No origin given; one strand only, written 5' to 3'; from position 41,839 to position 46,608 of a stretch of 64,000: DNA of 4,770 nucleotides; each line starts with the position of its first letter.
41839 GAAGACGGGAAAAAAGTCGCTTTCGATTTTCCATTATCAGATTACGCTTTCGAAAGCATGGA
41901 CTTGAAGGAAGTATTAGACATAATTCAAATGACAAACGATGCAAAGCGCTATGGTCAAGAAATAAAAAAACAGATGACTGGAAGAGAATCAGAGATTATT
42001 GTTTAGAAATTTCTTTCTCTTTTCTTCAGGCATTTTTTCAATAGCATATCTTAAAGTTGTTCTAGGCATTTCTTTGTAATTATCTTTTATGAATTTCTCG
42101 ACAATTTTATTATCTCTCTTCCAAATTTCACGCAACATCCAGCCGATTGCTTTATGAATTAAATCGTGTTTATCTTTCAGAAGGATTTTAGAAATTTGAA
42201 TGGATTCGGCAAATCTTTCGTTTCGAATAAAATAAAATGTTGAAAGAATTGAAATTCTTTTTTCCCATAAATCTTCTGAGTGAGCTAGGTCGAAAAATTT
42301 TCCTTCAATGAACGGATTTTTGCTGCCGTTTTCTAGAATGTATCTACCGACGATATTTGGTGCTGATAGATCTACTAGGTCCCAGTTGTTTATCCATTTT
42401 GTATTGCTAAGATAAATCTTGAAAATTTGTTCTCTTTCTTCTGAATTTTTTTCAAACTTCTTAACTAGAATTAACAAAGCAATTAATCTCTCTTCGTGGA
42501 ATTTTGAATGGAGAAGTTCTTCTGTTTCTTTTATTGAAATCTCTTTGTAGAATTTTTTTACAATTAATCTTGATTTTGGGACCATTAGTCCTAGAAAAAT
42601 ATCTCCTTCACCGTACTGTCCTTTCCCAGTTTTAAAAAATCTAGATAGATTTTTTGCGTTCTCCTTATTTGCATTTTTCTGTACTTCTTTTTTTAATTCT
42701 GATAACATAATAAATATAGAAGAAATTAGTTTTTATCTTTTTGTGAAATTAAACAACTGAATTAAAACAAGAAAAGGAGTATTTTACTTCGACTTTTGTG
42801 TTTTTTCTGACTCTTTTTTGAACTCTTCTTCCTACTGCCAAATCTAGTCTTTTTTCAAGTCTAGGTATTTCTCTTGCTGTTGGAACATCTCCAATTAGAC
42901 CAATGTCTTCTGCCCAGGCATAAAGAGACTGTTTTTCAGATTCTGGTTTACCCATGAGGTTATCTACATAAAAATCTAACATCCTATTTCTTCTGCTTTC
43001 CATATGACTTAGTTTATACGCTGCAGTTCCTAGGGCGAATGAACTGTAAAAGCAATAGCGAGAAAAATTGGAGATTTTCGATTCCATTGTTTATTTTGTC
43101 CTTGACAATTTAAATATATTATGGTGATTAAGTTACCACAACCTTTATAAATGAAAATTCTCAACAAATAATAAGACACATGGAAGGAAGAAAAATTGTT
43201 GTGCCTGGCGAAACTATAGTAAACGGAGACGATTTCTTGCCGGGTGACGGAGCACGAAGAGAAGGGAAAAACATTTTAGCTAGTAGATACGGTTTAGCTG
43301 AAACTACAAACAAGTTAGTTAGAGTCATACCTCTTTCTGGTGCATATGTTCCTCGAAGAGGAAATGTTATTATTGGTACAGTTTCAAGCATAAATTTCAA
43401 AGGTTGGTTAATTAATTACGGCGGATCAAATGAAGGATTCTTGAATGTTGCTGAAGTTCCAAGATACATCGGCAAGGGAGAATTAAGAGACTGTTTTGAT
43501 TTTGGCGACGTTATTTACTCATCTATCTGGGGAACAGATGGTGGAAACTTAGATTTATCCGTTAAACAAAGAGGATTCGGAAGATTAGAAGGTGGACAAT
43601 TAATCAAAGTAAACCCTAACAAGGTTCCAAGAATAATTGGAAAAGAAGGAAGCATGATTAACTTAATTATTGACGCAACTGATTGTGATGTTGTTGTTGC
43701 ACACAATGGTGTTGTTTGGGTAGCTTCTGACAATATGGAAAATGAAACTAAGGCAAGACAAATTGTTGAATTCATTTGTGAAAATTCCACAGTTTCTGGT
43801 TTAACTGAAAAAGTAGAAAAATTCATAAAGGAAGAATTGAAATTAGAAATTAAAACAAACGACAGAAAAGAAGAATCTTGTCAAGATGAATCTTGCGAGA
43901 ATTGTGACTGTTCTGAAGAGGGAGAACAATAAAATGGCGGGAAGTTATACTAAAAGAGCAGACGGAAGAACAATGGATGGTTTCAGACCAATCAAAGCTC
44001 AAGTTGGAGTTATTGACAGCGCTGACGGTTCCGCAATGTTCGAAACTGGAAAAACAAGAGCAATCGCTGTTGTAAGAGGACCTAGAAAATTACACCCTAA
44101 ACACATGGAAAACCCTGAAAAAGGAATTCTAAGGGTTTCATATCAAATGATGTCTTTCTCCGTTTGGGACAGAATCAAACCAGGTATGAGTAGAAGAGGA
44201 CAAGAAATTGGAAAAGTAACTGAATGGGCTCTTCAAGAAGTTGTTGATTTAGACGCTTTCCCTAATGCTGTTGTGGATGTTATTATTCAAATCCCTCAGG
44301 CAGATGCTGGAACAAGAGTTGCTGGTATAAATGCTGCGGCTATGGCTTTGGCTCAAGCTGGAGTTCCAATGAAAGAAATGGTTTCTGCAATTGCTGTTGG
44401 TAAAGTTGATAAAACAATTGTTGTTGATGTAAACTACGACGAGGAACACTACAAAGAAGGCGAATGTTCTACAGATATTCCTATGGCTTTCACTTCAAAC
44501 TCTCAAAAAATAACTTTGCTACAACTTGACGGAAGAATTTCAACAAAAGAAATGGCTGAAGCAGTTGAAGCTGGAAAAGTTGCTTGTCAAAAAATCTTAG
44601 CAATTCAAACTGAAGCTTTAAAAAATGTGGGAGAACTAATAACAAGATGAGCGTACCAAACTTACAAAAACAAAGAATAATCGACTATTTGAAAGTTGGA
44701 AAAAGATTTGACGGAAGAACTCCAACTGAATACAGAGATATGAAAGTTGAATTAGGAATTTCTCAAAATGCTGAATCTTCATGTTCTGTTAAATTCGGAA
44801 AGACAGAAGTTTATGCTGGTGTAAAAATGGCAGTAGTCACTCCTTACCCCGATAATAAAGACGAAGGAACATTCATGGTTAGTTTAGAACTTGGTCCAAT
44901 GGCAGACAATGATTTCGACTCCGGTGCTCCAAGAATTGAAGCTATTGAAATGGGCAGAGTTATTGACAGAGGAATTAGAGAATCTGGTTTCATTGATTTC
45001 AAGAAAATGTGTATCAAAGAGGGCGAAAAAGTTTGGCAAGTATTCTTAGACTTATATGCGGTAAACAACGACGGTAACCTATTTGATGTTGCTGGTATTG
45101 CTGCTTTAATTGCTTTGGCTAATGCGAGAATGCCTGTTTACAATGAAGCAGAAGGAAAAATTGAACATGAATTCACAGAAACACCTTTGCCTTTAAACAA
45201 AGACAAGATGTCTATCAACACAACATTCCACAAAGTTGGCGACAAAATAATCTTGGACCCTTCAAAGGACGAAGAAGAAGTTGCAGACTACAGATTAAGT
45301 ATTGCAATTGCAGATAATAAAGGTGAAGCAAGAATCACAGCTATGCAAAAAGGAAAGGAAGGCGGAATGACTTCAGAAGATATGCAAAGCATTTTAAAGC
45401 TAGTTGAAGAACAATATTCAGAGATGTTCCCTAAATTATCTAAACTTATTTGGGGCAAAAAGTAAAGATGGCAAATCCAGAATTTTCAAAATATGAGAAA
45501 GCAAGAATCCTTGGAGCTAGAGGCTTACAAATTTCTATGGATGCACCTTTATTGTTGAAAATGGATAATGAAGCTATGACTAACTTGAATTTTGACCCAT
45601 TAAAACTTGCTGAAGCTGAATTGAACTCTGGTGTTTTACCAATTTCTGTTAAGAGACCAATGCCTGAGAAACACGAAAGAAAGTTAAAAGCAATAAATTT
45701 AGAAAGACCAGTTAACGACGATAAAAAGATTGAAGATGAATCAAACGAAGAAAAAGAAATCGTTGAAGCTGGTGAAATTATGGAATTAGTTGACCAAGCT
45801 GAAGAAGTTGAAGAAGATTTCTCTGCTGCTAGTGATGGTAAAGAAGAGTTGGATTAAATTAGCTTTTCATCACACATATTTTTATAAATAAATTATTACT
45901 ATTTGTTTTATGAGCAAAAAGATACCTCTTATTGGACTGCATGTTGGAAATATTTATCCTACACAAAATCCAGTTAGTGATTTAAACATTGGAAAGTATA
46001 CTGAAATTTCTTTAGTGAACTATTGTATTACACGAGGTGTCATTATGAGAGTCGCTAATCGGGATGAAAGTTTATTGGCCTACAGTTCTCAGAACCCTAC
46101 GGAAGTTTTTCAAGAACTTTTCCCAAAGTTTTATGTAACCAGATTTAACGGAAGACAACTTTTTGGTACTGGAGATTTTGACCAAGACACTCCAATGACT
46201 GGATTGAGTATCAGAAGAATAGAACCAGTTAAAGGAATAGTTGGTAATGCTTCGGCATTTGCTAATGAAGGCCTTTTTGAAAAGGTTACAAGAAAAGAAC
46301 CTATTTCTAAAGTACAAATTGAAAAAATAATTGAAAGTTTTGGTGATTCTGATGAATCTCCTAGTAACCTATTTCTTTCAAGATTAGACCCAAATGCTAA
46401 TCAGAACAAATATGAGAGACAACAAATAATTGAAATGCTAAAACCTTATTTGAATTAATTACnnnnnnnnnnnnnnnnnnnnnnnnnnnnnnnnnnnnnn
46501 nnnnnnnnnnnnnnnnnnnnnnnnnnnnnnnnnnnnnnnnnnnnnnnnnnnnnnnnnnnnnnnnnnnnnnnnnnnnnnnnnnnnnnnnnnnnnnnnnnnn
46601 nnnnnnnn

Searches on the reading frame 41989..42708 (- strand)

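Call 62: search_protein_families(library=pfam, proteins=[window:41989-42708:-], max_evalue=0.001)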
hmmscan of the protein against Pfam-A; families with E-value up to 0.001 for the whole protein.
window:41989-42708:- (239 aa): 1 family
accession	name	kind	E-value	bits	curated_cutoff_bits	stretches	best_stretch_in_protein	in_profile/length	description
PF08713.17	DNA_alkylation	-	3.2e-61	207.1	21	1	6-226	2-213/213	DNA alkylation repair enzyme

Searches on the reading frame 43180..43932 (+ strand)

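Call 62: search_protein_families(library=pfam, proteins=[window:43180-43932:+], max_evalue=0.001)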
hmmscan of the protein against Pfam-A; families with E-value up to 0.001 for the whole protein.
window:43180-43932:+ (250 aa): 5 families
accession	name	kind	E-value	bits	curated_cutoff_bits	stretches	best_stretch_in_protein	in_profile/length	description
PF15985.11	KH_6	-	7.9e-07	29.8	27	1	139-184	1-44/47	KH domain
PF00013.35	KH_1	-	8.3e-07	29.1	21.5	1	142-187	4-55/66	KH domain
PF14382.12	ECR1_N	-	9.4e-06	25.8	27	1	6-41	1-36/38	Exosome complex exonuclease RRP4 N-terminal region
PF22625.2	ECR1_N_2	-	1.5e-05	25.1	27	1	4-52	1-50/51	Exosome RNA binding protein RRP4 N-terminal domain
PF21266.3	RRP4_S1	-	0.00036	21.1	27.3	0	56-93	2-39/73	RRP4, S1 domain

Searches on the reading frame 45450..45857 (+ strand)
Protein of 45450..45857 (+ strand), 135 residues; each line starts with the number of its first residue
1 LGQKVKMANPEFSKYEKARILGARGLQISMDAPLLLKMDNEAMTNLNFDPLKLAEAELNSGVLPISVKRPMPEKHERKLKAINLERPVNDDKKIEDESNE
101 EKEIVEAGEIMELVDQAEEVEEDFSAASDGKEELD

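Call 3: search_protein_families(library=pfam, proteins=[window:45450-45857:+], max_evalue=1)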
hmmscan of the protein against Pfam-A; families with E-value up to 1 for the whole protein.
window:45450-45857:+ (135 aa): 1 family
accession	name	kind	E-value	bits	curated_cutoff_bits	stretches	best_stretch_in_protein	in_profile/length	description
PF01192.27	RNA_pol_Rpb6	-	1.5e-05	25.3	26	1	13-65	8-53/53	RNA polymerase Rpb6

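Call 4: search_protein_families(library=ncbifam, proteins=[window:45450-45857:+], max_evalue=1)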
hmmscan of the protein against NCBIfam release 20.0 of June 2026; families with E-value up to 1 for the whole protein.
window:45450-45857:+ (135 aa): 4 families
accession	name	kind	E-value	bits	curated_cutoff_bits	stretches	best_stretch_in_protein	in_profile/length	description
NF002208.0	PRK01099.1-3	equivalog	1.1e-18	67.2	57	1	8-70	2-58/60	DNA-directed RNA polymerase subunit K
NF002207.0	PRK01099.1-2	equivalog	1.1e-16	60.8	71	1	3-79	13-86/100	DNA-directed RNA polymerase subunit K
NF002209.0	PRK01099.1-4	equivalog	7e-12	45.3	93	1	11-73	18-76/87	DNA-directed RNA polymerase subunit K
NF002206.0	PRK01099.1-1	equivalog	1.7e-10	40.9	72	1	13-71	4-55/57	DNA-directed RNA polymerase subunit K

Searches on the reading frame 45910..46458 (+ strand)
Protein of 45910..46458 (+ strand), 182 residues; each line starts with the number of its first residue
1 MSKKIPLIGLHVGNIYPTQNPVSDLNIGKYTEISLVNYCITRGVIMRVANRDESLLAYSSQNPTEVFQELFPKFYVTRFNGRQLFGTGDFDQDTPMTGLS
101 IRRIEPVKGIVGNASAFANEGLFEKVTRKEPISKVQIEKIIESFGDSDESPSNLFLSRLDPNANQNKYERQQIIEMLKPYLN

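Call 3: search_protein_families(library=pfam, proteins=[window:45910-46458:+], max_evalue=1)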
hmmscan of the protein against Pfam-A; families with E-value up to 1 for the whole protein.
window:45910-46458:+ (182 aa): 0 families

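Call 4: search_protein_families(library=ncbifam, proteins=[window:45910-46458:+], max_evalue=1)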
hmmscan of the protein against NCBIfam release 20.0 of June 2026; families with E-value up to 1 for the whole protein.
window:45910-46458:+ (182 aa): 1 family
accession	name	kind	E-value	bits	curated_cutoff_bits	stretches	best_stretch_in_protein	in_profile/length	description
NF011555.0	PRK14981.2-1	equivalog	0.15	12.8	170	1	125-178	5-60/114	DNA-directed RNA polymerase subunit F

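Call 82: search_protein_families(library=padloc, proteins=[window:45910-46458:+], max_evalue=0.1)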
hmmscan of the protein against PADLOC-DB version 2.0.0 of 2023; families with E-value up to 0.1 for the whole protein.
window:45910-46458:+ (182 aa): 0 families

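Call 83: search_protein_families(library=phrogs, proteins=[window:45910-46458:+], max_evalue=0.1)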
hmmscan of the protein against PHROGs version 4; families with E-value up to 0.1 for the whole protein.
window:45910-46458:+ (182 aa): 0 families
